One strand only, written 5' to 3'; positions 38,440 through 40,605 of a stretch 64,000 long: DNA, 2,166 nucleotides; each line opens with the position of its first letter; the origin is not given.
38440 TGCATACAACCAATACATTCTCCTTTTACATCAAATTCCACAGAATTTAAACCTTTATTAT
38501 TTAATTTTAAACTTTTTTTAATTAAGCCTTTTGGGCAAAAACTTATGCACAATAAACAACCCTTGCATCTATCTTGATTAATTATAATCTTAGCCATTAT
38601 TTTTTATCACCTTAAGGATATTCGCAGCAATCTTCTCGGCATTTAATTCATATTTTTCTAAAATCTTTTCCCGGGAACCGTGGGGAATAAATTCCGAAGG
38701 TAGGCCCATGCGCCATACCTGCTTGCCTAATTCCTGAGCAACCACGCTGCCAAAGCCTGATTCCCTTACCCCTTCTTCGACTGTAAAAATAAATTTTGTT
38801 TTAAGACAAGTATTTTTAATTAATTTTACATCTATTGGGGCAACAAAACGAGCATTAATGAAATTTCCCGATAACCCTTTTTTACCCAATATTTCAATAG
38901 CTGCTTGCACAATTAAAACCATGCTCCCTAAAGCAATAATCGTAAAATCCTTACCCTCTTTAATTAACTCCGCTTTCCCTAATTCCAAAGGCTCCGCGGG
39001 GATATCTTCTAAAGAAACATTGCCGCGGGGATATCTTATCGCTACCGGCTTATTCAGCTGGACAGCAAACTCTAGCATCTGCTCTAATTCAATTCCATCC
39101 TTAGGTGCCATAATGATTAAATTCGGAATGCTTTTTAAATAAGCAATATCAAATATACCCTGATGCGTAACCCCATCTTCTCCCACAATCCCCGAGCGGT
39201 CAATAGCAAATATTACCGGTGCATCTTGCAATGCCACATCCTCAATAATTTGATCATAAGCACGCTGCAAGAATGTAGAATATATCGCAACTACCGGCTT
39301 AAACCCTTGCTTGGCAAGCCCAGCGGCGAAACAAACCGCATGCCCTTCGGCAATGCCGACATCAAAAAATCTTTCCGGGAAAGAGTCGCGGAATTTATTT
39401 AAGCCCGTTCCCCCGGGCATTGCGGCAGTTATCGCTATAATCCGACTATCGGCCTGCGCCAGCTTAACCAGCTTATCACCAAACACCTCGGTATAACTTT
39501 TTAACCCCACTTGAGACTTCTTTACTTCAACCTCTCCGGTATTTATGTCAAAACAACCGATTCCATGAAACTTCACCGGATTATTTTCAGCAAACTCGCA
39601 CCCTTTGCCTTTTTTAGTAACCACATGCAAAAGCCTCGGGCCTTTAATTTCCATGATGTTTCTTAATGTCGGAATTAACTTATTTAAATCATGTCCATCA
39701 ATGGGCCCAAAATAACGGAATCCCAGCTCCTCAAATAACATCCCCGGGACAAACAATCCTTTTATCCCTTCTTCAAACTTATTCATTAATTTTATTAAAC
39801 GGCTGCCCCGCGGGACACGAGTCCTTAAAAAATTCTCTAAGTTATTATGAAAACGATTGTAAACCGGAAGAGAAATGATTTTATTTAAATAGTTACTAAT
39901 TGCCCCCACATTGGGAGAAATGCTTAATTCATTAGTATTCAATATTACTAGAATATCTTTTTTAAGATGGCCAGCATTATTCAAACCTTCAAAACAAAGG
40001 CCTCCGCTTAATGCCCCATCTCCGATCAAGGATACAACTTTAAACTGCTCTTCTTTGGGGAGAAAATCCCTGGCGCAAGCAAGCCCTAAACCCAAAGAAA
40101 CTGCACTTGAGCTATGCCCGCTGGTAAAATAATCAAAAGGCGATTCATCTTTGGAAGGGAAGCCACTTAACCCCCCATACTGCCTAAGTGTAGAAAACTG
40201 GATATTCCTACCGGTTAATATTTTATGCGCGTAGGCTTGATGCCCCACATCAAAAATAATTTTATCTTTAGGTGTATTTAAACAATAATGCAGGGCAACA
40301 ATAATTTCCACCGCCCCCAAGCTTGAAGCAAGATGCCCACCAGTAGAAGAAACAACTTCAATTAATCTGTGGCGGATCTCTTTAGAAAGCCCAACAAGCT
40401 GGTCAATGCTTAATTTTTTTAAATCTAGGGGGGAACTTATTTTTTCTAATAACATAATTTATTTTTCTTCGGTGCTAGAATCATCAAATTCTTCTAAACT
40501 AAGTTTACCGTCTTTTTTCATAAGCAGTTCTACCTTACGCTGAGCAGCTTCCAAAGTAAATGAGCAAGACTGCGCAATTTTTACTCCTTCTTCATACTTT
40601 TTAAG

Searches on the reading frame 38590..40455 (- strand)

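Call 46: search_protein_families(library=ncbifam, proteins=[window:38590-40455:-], max_evalue=1e-10)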
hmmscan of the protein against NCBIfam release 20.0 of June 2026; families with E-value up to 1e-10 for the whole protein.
window:38590-40455:- (621 aa): 9 families
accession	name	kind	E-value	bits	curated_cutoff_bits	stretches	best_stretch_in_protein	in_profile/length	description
TIGR00204.1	dxs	equivalog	3.4e-239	795.5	465.95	1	5-617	3-615/616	1-deoxy-D-xylulose-5-phosphate synthase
NF003933.0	PRK05444.2-2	equivalog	3.7e-173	577.3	395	1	2-616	7-604/606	1-deoxy-D-xylulose-5-phosphate synthase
NF008968.0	PRK12315.1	subfamily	1.7e-156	521.9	510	2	240-618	203-582/582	1-deoxy-D-xylulose-5-phosphate synthase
NF004559.0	PRK05899.2-5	equivalog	5.5e-62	209.9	488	1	322-618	321-625/627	transketolase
NF004556.0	PRK05899.2-2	equivalog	1.7e-34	119.1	575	1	322-617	325-638/639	transketolase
NF006667.0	PRK09212.1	subfamily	9e-21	74.1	321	1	360-581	50-281/327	pyruvate dehydrogenase complex E1 component subunit beta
NF004558.0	PRK05899.2-4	equivalog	6.5e-19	67.8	788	1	351-617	381-650/651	transketolase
TIGR00232.1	tktlase_bact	equivalog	3.7e-18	65.3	682.25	1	357-533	392-572/654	transketolase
NF008854.0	PRK11892.1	equivalog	6.9e-18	64.5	454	1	360-579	188-418/464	pyruvate dehydrogenase complex E1 component subunit beta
